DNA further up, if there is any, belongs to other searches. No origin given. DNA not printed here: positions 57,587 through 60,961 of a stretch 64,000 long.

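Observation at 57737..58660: PPK1 with a 320-residue Ala-rich amphipathic C-terminal extension inside a complete polyP cluster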

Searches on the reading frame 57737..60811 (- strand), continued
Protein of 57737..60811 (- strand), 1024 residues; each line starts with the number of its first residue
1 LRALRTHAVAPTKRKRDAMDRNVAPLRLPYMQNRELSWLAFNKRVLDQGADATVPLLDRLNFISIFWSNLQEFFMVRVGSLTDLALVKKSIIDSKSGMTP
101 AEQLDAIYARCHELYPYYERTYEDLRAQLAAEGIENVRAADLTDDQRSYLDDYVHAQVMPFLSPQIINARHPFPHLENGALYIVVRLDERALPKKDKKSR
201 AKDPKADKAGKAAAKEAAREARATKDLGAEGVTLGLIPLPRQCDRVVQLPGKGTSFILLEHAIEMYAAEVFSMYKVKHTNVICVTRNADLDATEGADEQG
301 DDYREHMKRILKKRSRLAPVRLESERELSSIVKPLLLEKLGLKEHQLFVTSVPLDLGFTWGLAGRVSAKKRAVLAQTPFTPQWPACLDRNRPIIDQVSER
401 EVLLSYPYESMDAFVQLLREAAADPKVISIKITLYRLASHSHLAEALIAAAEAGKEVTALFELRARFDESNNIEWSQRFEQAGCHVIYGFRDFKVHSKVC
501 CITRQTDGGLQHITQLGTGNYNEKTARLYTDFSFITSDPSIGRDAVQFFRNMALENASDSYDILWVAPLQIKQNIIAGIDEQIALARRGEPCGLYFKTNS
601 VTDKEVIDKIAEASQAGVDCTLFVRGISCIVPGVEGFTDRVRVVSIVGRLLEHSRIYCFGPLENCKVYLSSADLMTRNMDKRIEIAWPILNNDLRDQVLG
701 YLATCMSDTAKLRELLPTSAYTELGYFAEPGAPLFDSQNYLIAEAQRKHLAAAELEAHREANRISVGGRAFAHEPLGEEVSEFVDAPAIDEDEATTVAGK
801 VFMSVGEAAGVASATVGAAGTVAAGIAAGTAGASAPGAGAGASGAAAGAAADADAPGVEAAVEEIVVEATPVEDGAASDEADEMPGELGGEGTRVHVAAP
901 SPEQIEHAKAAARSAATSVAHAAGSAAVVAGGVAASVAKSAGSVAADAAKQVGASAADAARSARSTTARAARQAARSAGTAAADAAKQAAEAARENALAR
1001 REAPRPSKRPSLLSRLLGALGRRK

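Call 31: list_cluster_members(proteins=[P0122, P0123, P0124, P0125, P0128, P0133, P0134, P0139, P0156, P0167])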
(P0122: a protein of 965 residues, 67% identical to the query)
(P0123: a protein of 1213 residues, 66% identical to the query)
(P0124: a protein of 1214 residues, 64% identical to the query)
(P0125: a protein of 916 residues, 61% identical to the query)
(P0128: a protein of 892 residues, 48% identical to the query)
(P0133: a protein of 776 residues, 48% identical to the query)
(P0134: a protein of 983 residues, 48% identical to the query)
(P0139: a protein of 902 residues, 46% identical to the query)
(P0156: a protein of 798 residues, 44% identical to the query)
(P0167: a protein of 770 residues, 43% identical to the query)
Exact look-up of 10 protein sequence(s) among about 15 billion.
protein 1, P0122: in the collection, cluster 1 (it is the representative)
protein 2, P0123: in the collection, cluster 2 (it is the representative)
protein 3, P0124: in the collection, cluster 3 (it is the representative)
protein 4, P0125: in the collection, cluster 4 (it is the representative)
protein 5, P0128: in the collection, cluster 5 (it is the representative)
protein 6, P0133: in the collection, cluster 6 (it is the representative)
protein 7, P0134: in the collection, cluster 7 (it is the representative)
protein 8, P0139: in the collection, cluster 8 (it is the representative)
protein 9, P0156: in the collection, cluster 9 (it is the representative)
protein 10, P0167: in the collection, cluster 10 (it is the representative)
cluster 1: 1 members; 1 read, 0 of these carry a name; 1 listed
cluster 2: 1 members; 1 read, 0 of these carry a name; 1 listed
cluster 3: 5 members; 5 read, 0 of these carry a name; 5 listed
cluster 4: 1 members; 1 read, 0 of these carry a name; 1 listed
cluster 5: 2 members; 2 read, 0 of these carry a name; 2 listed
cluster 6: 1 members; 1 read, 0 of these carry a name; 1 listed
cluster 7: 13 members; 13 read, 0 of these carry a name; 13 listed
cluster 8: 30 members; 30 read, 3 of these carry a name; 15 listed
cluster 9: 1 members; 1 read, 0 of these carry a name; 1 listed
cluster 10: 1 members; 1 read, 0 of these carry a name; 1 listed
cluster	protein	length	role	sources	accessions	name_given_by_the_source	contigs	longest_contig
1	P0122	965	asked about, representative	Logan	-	-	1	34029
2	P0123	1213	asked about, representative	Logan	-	-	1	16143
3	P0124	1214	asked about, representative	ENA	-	-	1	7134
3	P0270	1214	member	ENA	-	-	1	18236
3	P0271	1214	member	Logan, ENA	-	-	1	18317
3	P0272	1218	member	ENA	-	-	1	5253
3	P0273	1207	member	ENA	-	-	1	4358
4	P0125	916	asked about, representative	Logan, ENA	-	-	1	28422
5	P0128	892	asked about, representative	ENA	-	-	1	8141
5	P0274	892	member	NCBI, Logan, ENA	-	-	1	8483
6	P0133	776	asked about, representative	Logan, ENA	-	-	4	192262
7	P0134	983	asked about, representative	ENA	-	-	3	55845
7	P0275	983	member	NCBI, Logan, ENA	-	-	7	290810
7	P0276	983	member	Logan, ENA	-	-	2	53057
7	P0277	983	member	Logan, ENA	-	-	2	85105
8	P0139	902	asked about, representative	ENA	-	-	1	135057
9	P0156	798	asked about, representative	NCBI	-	-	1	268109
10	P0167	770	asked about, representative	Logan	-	-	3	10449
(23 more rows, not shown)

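Call 43: find_related_loci(query=A1, collection=genome_contigs, flank=4000)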
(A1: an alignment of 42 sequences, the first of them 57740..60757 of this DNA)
Query A1 (1006 aa) in genome_contigs; peptide patterns used: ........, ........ (x = any residue, [..] = any of these).
353 stretches matched a pattern; 266 encode a relative of the query (tblastn E <= 1e-3); the best 80 are kept; 80 distinct loci.
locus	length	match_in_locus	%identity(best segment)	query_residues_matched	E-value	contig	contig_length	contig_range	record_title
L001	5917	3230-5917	95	1-913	0e+0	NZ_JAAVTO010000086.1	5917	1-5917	Adlercreutzia sp. ZJ473 Scaffold85_1, whole genome shotgun sequence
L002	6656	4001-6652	73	4-897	0e+0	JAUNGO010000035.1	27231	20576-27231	MAG: Eggerthellaceae bacterium isolate S26M_St_58 NODE_1281_length_27231_cov_8.821681, whole genome shotgun sequence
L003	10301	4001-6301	75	11-782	0e+0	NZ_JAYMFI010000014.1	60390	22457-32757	Adlercreutzia shanghongiae strain R25 contig14, whole genome shotgun sequence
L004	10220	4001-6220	77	1-755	0e+0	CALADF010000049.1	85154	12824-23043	MAG TPA_asm: uncultured bacterium isolate ERR318680_bin.33_CONCOCT_v1.1_MAG genome assembly, contig: ERZ1764589.337, who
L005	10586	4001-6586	70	1-845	0e+0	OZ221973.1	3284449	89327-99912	Adlercreutzia sp. Marseille-QA1605 genome assembly, chromosome: contig00001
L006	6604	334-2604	75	11-778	0e+0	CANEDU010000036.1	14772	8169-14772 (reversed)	MAG TPA_asm: uncultured Adlercreutzia sp. isolate SRR18439543_bin.26_metawrap_v1.3_MAG genome assembly, contig: NODE.224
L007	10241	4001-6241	78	11-746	0e+0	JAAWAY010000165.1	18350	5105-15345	MAG: Eggerthellaceae bacterium isolate ABMPRH_69_3 k141_1254258, whole genome shotgun sequence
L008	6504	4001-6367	74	1-772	0e+0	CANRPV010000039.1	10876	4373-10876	MAG: uncultured Eggerthellaceae bacterium isolate Lapin-018__bin42 genome assembly, contig: Lapin-018__NODE_5949_length_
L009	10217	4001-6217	77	11-760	0e+0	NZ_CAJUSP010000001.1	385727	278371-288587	MAG: uncultured Adlercreutzia sp. isolate MGBC165019, whole genome shotgun sequence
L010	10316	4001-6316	75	11-775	0e+0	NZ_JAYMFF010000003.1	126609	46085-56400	Adlercreutzia wanghongyangiae strain R7 contig3, whole genome shotgun sequence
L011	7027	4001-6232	75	11-745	0e+0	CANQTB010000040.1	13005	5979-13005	MAG: uncultured Eggerthellaceae bacterium isolate Lapin-012__bin19 genome assembly, contig: Lapin-012__NODE_5645_length_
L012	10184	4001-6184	78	11-731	0e+0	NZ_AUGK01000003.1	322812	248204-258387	Adlercreutzia mucosicola DSM 19490 G503DRAFT_scaffold00002.2_C, whole genome shotgun sequence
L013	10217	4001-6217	76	11-745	0e+0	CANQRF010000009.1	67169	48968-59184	MAG: uncultured Eggerthellaceae bacterium isolate Lapin-008__bin35 genome assembly, contig: Lapin-008__NODE_504_length_6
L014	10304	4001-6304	75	11-780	0e+0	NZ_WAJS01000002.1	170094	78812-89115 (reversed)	Adlercreutzia muris strain DSM 29508 DSM29508T_contig_002, whole genome shotgun sequence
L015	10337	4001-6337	75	11-779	0e+0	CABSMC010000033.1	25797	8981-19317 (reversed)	MAG TPA_asm: uncultured Adlercreutzia sp. isolate MGYG-HGUT-02712 genome assembly, contig: GUT_GENOME159026_33, whole ge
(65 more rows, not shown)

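Call 49: predict_structure(alignment_id=A1)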
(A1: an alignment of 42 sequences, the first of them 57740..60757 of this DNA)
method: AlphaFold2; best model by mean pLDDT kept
length: 1006 residues; sequences in the alignment: 42
mean_pLDDT: 62.2   pTM: 0.53
mean pLDDT of the five models: 62.2, 60.3, 58.3, 58.3, 57.1
residues with pLDDT >= 90: 101; 70-90: 316; 50-70: 239; < 50: 350
segments of 3 or more residues with pLDDT < 50: 1-13, 149-189, 204-217, 257-281, 283-299, 360-364, 388-391, 445-451, 472-479, 500-551, 657-661, 663-667, 749-882, 984-993
pLDDT, mean of each block of 10 residues (from residue 1): 40 62 83 85 82 70 66 69 82 89 93 91 92 90 63 41 43 42 44 54 43 46 74 89 77 51 39 39 46 46 72 70 77 77 76 71 52 76 55 72 89 68 78 86 54 69 77 44 75 60 38 34 37 36 34 73 96 93 79 94 84 85 86 66 88 55 51 79 86 87 86 85 69 64 52 43 37 40 34 33 34 30 27 28 25 28 30 31 57 59 54 56 57 67 64 68 75 72 47 58 57
secondary structure, 60 per line:
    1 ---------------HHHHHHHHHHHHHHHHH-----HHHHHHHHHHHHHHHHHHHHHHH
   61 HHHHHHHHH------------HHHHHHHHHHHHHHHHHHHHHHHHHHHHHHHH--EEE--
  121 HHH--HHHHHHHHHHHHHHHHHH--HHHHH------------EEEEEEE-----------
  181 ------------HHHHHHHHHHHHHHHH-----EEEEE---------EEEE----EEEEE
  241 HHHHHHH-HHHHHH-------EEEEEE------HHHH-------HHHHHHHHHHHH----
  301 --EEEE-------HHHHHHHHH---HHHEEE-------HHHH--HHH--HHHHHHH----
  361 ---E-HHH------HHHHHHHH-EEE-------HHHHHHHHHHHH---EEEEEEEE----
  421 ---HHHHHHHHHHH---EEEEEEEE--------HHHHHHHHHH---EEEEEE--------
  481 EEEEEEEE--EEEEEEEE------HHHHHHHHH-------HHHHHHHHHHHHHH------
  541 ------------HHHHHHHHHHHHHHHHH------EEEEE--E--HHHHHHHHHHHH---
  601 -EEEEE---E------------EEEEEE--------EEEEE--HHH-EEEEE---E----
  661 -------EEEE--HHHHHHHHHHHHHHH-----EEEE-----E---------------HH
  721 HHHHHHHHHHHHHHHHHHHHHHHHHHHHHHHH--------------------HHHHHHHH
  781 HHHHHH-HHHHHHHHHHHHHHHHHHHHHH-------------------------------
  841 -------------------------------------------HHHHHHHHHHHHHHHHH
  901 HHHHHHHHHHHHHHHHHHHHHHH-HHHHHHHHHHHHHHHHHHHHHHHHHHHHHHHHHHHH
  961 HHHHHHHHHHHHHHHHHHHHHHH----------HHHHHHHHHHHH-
elements in order (helices of 4 or more, strands of 3 or more residues): H16-32 H38-69 H82-113 E116-118 H126-143 H146-150 E163-169 H193-208 E214-218 E228-231 E236-240 H241-247 H249-254 E262-267 H274-277 H285-296 E303-306 H314-322 E329-331 H339-342 H350-356 H375-382 E384-386 H394-405 E409-416 H424-434 E438-445 H454-463 E467-472 E481-488 E491-498 H505-513 H521-534 H553-569 E576-580 H586-597 E602-606 E623-628 E637-641 E648-652 E668-671 H674-688 E694-697 H719-752 H773-786 H788-809 H884-923 H925-983 H994-1005

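Call 50: search_solved_structures(query=window:57740-60757:-, show_alignments=1, max_evalue=0.00001)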
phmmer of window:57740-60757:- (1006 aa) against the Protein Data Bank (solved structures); distinct sequences matched with E-value up to 0.00001: 5.
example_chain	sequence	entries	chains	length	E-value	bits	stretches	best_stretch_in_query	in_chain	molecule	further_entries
9uuh_A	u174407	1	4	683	1.8e-103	350.5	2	222-696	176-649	Polyphosphate kinase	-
1xdo_A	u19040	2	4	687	6.8e-102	345.3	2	222-696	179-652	Polyphosphate kinase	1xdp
9urj_A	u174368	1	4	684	4.6e-101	342.5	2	222-696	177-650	Polyphosphate kinase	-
9uri_A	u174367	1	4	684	1.1e-99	337.9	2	222-696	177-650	Polyphosphate kinase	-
2o8r_A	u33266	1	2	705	6.4e-85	289.1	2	225-693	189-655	Polyphosphate kinase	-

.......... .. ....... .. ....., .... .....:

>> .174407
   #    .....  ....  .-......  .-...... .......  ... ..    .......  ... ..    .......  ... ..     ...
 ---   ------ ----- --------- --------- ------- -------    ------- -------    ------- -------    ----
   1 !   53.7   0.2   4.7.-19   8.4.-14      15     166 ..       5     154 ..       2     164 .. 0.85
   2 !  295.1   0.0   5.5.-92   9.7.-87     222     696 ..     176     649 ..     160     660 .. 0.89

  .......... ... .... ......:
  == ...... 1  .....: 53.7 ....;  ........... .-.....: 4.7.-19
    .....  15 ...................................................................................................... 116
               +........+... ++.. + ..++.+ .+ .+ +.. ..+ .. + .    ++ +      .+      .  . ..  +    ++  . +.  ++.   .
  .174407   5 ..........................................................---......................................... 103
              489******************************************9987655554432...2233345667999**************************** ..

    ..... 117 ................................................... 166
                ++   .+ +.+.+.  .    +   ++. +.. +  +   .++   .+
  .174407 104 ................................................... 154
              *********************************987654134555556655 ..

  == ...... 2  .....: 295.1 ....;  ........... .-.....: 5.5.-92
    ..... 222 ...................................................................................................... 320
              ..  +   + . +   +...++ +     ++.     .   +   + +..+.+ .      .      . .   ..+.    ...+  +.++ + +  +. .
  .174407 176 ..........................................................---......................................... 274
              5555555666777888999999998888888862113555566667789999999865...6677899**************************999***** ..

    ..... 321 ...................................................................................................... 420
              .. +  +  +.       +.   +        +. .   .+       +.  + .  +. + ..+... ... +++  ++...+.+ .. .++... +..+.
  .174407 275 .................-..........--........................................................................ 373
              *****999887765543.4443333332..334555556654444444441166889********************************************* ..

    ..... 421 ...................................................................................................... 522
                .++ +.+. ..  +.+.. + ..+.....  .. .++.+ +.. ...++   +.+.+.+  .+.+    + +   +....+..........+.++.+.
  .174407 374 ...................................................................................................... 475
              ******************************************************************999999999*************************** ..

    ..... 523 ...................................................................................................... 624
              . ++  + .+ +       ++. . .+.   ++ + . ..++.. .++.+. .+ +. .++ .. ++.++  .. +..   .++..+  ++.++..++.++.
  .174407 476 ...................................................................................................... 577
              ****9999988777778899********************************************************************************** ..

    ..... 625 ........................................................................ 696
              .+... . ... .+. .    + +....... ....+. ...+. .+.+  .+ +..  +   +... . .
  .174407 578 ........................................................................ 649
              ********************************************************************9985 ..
